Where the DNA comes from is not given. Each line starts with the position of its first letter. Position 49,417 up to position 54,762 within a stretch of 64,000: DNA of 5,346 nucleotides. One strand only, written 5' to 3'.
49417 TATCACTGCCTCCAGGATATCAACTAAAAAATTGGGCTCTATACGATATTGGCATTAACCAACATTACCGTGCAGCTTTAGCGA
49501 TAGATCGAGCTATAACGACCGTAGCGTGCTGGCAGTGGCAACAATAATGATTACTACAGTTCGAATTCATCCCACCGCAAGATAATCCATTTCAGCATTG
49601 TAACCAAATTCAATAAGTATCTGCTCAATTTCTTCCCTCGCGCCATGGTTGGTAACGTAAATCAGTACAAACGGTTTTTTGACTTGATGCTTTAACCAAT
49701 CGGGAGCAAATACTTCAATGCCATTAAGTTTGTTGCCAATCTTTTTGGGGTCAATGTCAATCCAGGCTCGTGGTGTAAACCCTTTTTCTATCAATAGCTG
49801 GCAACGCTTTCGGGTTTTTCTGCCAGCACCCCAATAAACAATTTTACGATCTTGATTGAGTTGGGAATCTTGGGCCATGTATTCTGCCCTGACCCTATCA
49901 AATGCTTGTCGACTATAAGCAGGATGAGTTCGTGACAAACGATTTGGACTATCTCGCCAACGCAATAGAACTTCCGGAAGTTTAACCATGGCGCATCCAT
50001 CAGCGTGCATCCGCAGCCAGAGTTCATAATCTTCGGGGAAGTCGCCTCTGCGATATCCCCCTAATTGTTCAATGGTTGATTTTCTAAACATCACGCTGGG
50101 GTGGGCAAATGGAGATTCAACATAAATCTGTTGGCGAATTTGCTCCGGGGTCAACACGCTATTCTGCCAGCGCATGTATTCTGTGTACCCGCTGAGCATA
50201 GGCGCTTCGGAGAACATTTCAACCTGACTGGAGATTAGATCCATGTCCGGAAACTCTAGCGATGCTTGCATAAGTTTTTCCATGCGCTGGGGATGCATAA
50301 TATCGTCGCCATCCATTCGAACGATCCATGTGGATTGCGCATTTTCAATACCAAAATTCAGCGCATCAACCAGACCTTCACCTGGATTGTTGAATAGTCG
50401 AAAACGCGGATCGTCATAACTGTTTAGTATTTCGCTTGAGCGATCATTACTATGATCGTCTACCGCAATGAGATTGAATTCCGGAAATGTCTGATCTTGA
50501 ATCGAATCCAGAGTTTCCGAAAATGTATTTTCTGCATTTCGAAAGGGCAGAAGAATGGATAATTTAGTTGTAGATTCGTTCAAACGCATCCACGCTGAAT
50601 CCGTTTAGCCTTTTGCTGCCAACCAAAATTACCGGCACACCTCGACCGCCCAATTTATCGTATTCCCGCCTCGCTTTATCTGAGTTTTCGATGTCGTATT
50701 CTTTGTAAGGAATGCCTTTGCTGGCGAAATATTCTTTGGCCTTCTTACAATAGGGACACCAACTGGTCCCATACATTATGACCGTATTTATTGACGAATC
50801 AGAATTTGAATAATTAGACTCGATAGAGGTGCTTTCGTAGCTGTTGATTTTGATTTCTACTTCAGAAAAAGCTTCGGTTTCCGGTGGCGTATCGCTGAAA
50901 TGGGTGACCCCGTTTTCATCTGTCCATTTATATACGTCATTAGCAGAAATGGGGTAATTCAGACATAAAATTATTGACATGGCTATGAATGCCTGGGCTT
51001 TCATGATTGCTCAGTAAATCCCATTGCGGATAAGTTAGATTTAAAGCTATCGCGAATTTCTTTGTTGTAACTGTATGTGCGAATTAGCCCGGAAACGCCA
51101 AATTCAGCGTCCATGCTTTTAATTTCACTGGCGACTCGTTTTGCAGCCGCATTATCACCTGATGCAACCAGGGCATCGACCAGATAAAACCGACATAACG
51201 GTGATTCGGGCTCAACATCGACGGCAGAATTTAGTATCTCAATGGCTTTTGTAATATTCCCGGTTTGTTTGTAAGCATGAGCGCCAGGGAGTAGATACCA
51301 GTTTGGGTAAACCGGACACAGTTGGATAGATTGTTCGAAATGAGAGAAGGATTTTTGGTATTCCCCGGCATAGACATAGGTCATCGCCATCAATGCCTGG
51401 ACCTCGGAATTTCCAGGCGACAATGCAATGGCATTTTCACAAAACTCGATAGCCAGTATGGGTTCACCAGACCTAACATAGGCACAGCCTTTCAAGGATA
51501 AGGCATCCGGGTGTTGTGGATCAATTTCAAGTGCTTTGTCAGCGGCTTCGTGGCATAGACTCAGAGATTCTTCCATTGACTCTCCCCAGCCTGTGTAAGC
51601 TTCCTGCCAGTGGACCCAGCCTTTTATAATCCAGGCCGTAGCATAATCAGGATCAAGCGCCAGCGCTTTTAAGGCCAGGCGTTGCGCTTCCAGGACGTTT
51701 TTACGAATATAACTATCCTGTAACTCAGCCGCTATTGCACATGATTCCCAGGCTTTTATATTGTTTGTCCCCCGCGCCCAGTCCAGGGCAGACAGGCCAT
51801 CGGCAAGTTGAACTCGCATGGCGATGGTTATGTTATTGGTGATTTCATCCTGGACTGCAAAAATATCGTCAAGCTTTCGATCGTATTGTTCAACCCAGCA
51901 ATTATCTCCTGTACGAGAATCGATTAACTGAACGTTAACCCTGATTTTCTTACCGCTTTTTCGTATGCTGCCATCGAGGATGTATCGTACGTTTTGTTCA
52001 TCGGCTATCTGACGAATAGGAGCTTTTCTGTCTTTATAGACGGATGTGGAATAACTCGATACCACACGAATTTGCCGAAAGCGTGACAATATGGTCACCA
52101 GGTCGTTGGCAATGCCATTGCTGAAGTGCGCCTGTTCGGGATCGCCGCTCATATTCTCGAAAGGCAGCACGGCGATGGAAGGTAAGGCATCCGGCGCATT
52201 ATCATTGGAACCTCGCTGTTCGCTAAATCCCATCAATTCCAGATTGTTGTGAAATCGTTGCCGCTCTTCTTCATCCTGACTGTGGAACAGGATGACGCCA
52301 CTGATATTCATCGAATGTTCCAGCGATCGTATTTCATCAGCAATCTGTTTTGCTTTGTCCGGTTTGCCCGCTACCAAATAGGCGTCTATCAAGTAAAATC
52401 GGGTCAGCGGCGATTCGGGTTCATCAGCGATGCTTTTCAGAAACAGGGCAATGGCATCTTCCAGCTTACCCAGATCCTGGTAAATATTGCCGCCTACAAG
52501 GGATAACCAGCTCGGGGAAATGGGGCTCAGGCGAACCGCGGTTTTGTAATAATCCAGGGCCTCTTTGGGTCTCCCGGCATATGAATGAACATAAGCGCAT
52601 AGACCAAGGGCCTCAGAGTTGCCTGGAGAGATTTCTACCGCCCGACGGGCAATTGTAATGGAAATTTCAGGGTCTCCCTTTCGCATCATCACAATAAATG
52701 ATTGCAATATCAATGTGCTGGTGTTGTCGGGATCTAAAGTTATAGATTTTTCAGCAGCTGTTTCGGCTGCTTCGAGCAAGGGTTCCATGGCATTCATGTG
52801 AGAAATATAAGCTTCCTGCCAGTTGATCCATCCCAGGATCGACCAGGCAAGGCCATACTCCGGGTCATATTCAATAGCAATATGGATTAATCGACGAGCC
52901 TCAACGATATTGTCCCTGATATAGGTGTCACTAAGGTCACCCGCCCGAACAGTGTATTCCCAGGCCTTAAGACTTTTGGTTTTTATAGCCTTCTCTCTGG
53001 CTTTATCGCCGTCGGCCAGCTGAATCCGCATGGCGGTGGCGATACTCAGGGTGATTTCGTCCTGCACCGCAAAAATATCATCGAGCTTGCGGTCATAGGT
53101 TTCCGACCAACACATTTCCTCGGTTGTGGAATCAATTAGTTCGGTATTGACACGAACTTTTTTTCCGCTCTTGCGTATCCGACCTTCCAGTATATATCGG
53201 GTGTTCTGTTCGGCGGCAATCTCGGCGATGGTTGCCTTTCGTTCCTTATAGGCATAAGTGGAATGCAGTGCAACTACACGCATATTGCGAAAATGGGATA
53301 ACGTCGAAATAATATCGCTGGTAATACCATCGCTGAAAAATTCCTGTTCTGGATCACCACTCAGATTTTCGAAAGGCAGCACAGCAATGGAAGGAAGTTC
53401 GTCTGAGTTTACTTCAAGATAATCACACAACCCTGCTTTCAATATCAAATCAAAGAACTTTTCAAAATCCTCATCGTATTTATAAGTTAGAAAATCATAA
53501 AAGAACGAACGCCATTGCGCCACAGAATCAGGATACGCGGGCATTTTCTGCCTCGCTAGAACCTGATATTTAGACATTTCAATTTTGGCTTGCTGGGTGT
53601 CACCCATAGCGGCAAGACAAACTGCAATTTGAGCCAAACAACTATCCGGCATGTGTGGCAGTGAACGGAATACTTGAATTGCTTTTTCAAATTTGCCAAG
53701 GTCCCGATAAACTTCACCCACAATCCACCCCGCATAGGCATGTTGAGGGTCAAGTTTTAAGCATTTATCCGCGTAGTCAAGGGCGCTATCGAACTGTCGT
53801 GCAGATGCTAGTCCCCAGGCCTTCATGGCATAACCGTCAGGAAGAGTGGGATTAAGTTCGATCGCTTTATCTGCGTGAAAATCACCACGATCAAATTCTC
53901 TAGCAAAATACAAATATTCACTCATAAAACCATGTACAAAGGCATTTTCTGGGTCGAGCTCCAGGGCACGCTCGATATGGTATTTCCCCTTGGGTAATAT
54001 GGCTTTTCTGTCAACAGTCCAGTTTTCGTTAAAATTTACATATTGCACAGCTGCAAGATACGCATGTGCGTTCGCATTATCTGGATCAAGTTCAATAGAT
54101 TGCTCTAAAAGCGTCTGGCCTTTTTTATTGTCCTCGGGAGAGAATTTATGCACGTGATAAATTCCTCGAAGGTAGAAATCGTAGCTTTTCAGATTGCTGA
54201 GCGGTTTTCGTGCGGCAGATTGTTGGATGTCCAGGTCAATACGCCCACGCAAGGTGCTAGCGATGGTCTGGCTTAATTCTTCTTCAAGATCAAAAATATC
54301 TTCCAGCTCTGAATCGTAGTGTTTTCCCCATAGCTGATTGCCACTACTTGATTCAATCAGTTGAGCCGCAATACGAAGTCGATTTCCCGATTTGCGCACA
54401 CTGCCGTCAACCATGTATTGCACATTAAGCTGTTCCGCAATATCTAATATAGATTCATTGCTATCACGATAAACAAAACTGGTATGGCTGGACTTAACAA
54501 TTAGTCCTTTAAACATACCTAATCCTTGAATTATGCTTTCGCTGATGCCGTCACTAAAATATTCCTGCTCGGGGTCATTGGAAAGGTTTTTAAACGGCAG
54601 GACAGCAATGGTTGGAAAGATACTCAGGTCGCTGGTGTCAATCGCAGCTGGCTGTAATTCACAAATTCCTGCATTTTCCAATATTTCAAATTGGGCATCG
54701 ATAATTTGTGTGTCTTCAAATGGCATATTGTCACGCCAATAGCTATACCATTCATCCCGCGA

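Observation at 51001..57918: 2305-aa regulator: a SARP/BTAD DNA-binding head carrying five concatenated TolB-N-like + TPR sensor modules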

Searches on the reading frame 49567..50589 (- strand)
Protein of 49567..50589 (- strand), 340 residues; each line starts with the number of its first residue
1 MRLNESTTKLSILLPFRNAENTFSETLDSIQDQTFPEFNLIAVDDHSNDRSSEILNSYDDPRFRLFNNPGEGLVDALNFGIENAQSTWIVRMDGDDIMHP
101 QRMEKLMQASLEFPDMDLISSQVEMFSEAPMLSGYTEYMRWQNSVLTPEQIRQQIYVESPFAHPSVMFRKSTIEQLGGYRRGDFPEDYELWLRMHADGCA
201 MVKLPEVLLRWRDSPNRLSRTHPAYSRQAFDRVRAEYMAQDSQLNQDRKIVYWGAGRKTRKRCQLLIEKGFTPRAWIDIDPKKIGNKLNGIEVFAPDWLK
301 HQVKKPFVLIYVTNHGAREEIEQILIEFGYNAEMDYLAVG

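Call 5: search_protein_families(library=pfam, proteins=[window:49567-50589:-], max_evalue=0.01)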
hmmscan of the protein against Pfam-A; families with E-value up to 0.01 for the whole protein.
window:49567-50589:- (340 aa): 7 families
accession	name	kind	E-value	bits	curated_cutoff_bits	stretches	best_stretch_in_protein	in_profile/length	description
PF00535.33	Glycos_transf_2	-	1.2e-26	94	23.3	1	11-176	1-167/168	Glycosyl transferase family 2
PF10111.15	Glyco_tranf_2_2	-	4.7e-12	46.4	27.3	1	11-219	1-223/276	Glycosyltransferase like family 2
PF13641.12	Glyco_tranf_2_3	-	1.2e-10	42.2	27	1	12-232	5-223/230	Glycosyltransferase like family 2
PF02629.25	CoA_binding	-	0.00018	22.7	22.3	1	245-324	1-83/97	CoA binding domain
PF13632.12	Glyco_trans_2_3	-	0.00019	21.7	27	1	88-217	1-128/198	Glycosyl transferase family group 2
PF13704.12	Glyco_tranf_2_4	-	0.0025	18.7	27.5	0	39-103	21-89/98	Glycosyl transferase family 2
PF13506.12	Glyco_transf_21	-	0.0062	16.5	21.7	0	79-209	24-152/174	Glycosyl transferase family 21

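Call 6: search_protein_families(library=ncbifam, proteins=[window:49567-50589:-], max_evalue=0.01)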
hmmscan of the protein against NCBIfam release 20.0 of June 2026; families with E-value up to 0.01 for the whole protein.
window:49567-50589:- (340 aa): 21 families
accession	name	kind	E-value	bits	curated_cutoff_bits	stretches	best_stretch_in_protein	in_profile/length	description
NF053739.1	GlytfEpsEBac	equivalog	1.6e-25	89.6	450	1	9-226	2-217/265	glycosyltransferase EpsE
NF007482.0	PRK10073.1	equivalog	6e-18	64.9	423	1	5-119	3-118/334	glycosyltransferase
NF047683.1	TeichurnBiosyTuaG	equivalog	5.3e-16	59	400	1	7-109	5-110/252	teichuronic acid biosynthesis protein TuaG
TIGR03937.1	PgaC_IcaA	equivalog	5e-15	55.4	422.3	1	6-200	43-239/407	poly-beta-1,6-N-acetyl-D-glucosamine synthase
TIGR04283.1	glyco_like_mftF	equivalog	8.3e-11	41.9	182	1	10-198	1-173/221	TIGR04283 family arsenosugar biosynthesis glycosyltransferase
NF041875.1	EPS_EpsD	equivalog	2.8e-10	40.1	370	1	10-248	1-244/325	exopolysaccharide biosynthesis glycosyltransferase EpsD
TIGR03111.1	glyc2_xrt_Gpos1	hypoth_equivalog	4.2e-09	35.7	363.95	1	8-110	49-156/439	TIGR03111 family XrtG-associated glycosyltransferase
NF050050.1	ProtGlycPglI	equivalog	1.2e-08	34.7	500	1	8-109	2-107/306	GalNAc(5)-diNAcBac-PP-undecaprenol beta-1,3-glucosyltransferase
NF038299.1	EPS_HpsN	equivalog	8.9e-07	28.2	425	1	9-121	2-117/317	hormogonium polysaccharide biosynthesis glycosyltransferase HpsN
NF045692.1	OglycostaseCruG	equivalog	1.2e-06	27.7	600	1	6-121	39-162/386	2'-O-glycosyltransferase CruG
TIGR04009.1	wcaE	equivalog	1.5e-06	27.7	369.2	1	16-108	10-105/248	colanic acid biosynthesis glycosyltransferase WcaE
NF038302.1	EPS_HpsE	equivalog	2.1e-06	26.9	300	1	9-125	2-126/307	hormogonium polysaccharide biosynthesis glycosyltransferase HpsE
NF003993.0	PRK05472.2-2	equivalog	6.4e-06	25.9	217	1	244-334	80-174/212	redox-sensing transcriptional repressor Rex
NF041394.1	GtaseAglG_Halo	equivalog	1.4e-05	24.5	440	1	21-179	16-174/304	glucosyl-dolichyl phosphate glucuronosyltransferase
NF047588.1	GlcsyltransPgfSStrep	equivalog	2.2e-05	23.8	500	1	9-124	2-122/308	glycosyltransferase PgfS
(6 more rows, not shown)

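Call 59: find_encoding_contigs(protein=window:49567-50589:-, flank=1000, max_places=2)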
Protein window:49567-50589:- (340 aa): no gene with exactly this product is on record in the collection.

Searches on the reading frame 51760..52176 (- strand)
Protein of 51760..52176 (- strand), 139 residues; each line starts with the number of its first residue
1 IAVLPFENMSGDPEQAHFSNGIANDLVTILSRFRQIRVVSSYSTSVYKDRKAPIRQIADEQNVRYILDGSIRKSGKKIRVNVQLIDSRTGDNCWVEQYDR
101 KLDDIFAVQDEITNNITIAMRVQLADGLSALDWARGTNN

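Call 12: search_protein_families(library=pfam, proteins=[window:51760-52176:-], max_evalue=1)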
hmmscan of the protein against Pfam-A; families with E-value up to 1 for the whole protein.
seq(139 aa): 4 families
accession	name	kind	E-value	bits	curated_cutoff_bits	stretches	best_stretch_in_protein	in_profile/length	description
PF16539.10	FlgT_M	-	0.00059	20.5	31.2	1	20-72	35-98/158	Flagellar assembly protein T, middle domain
PF17680.6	FlgO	-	0.0013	19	22.6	1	54-89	79-114/130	FlgO protein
PF09216.15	Pfg27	-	0.014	15.6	25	1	47-122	49-124/176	Pfg27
PF11568.13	Med29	-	0.016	15.9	25.2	1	66-122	19-75/139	Mediator complex subunit 29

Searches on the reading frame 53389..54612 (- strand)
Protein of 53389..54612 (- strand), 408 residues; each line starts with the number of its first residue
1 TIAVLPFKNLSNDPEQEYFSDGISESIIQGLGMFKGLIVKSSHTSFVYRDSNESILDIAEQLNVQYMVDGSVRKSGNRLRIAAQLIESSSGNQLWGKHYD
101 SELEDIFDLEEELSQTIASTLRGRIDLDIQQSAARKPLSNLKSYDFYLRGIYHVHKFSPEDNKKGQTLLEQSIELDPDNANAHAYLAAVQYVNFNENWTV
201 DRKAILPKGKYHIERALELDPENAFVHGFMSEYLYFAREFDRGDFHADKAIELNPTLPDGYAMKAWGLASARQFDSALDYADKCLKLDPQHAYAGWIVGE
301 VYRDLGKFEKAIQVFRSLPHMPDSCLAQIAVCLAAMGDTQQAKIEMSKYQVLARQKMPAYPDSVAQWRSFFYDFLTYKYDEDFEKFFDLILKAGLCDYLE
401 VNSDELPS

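Call 35: predict_structure(alignment_id=A1)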
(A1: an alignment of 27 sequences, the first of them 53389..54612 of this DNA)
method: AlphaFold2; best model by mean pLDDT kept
length: 408 residues; sequences in the alignment: 27
mean_pLDDT: 87.3   pTM: 0.67
mean pLDDT of the five models: 87.3, 87.2, 87.0, 86.3, 85.5
residues with pLDDT >= 90: 223; 70-90: 150; 50-70: 22; < 50: 13
segments of 3 or more residues with pLDDT < 50: 132-138, 403-408
pLDDT, mean of each block of 10 residues (from residue 1): 90 80 80 74 77 87 90 89 89 85 76 72 67 49 81 88 96 93 95 93 92 97 93 95 97 85 97 97 85 91 98 92 96 98 97 94 94 91 97 89 46
secondary structure, 60 per line:
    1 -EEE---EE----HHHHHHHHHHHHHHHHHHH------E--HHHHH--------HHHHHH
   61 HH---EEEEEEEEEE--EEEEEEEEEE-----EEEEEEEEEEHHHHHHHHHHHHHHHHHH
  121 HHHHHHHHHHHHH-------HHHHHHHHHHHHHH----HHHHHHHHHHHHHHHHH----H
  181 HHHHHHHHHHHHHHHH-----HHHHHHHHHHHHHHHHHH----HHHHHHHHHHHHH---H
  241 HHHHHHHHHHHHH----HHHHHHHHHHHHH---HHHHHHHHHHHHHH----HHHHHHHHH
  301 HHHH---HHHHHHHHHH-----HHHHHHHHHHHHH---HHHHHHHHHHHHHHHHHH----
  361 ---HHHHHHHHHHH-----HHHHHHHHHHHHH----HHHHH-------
elements in order: E2-4 H14-32 H42-46 H55-62 E66-75 E78-87 E93-102 H103-133 H141-154 H159-175 H180-196 H202-219 H224-236 H240-253 H258-270 H274-287 H292-304 H308-317 H323-335 H339-356 H364-374 H380-392 H397-401
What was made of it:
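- AF2 model pLDDT 87 (call 35).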

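Call 39: fold_search(model_id=the predicted structure, library=pdb)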
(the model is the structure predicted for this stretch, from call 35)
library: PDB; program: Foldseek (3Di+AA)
matches with E <= 10: 1536; with E <= 0.001: 233
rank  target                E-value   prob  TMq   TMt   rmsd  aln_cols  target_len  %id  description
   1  8chy                  1.1e-08  1.00  0.30  0.42  12.2       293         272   20  Crystal structure of an 8-repeat consensus TPR superhelix with Zinc. (released 2024-02-21)
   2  9qhb                  7.2e-08  1.00  0.32  0.44  10.9       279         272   20  Crystal structure of 16-repeat CTPR protein with eliminated coordination sites (released 2025-10-22)
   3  9qhc_B                1.5e-07  1.00  0.32  0.44  10.0       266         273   21  Crystal structure of 8-repeat CTPR protein with eliminated coordination sites (released 2025-10-22)
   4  1w3b_A                1.0e-06  1.00  0.31  0.32  15.6       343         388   18  The superhelical TPR domain of O-linked GlcNAc transferase reveals structural similarities to importin alpha. (released 2004-09-09)
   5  9qhc_A                1.1e-06  1.00  0.32  0.43  11.4       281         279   21  Crystal structure of 8-repeat CTPR protein with eliminated coordination sites (released 2025-10-22)
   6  6eou                  2.5e-06  1.00  0.32  0.36  13.4       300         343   16  O-GlcNAc transferase TPR domain with the intellectual disability associated mutation L254F (released 2018-05-09)
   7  3ly8                  2.8e-06  1.00  0.38  0.47  14.1       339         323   15  Crystal structure of mutant D471E of the periplasmic domain of CadC (released 2011-02-09)
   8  7yea_A                3.0e-06  1.00  0.32  0.15  14.0       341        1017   16  Human O-GlcNAc transferase Dimer (released 2023-07-12)
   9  1w3b_B                3.3e-06  1.00  0.32  0.35  14.8       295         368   16  The superhelical TPR domain of O-linked GlcNAc transferase reveals structural similarities to importin alpha. (released 2004-09-09)
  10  3lya                  4.4e-06  1.00  0.32  0.40  15.3       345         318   11  Crystal structure of the periplasmic domain of CadC in the presence of K2ReCl6 (released 2011-02-09)
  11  3fp3                  4.6e-06  1.00  0.37  0.31  11.7       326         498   17  Crystal structure of Tom71 (released 2009-07-28)
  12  3ly9                  4.6e-06  1.00  0.32  0.39  15.8       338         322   13  Crystal structure of mutant D471N of the periplasmic domain of CadC (released 2011-02-09)
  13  7ntf_B                5.9e-06  1.00  0.36  0.20   9.6       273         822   19  Cryo-EM structure of unliganded O-GlcNAc transferase (released 2021-11-17)
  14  3lca_A                6.7e-06  1.00  0.38  0.33  18.8       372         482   14  Structure of Tom71 complexed with Hsp70 Ssa1 C terminal tail indicating conformational plasticity (released 2010-12-22)
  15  8dti_A                7.0e-06  1.00  0.32  0.22   9.3       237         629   15  Cryo-EM structure of Arabidopsis SPY in complex with GDP-fucose (released 2023-03-08)
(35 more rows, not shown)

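Call 81: search_protein_families(library=ncbifam, proteins=[window:53389-54612:-], max_evalue=0.01)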
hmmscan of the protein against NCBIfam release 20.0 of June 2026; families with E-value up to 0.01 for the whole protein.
window:53389-54612:- (408 aa): 10 families
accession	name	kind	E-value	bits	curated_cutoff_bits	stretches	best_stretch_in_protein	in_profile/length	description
NF009037.0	PRK12370.1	equivalog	7e-20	70.9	589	1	1-295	123-409/553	HilA/EilA family virulence transcriptional regulator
TIGR02917.1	PEP_TPR_lipo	equivalog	1e-10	40.2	312.2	1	160-348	173-354/899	XrtA/PEP-CTERM system TPR-repeat protein PrsT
TIGR02521.1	type_IV_pilW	equivalog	7.6e-09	35.5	154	0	271-316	44-89/234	type IV pilus biogenesis/stability protein PilW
NF040959.1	MamA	equivalog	1.1e-06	28.2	200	1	248-316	95-163/204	magnetosome protein MamA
NF007540.1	PRK10153.1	equivalog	1.1e-06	27.8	400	1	11-197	217-395/516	lysine decarboxylation/transport transcriptional activator CadC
NF008391.2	PRK11189.1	equivalog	2.7e-05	23.8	250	1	239-295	82-136/297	lipoprotein NlpI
TIGR00990.1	3a0801s09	subfamily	3.8e-05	22.5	757.25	1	137-315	325-490/615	mitochondrial import receptor subunit TOM70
NF033762.1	social_mot_Tgl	equivalog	5.2e-05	22.7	225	0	248-317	55-125/252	social motility TPR repeat lipoprotein Tgl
TIGR02800.1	propeller_TolB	equivalog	5.3e-05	22.3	343.15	1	2-124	25-151/418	Tol-Pal system beta propeller repeat protein TolB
TIGR03939.1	PGA_TPR_OMP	equivalog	0.0042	15.4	366.65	1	271-353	66-150/800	poly-beta-1,6 N-acetyl-D-glucosamine export porin PgaA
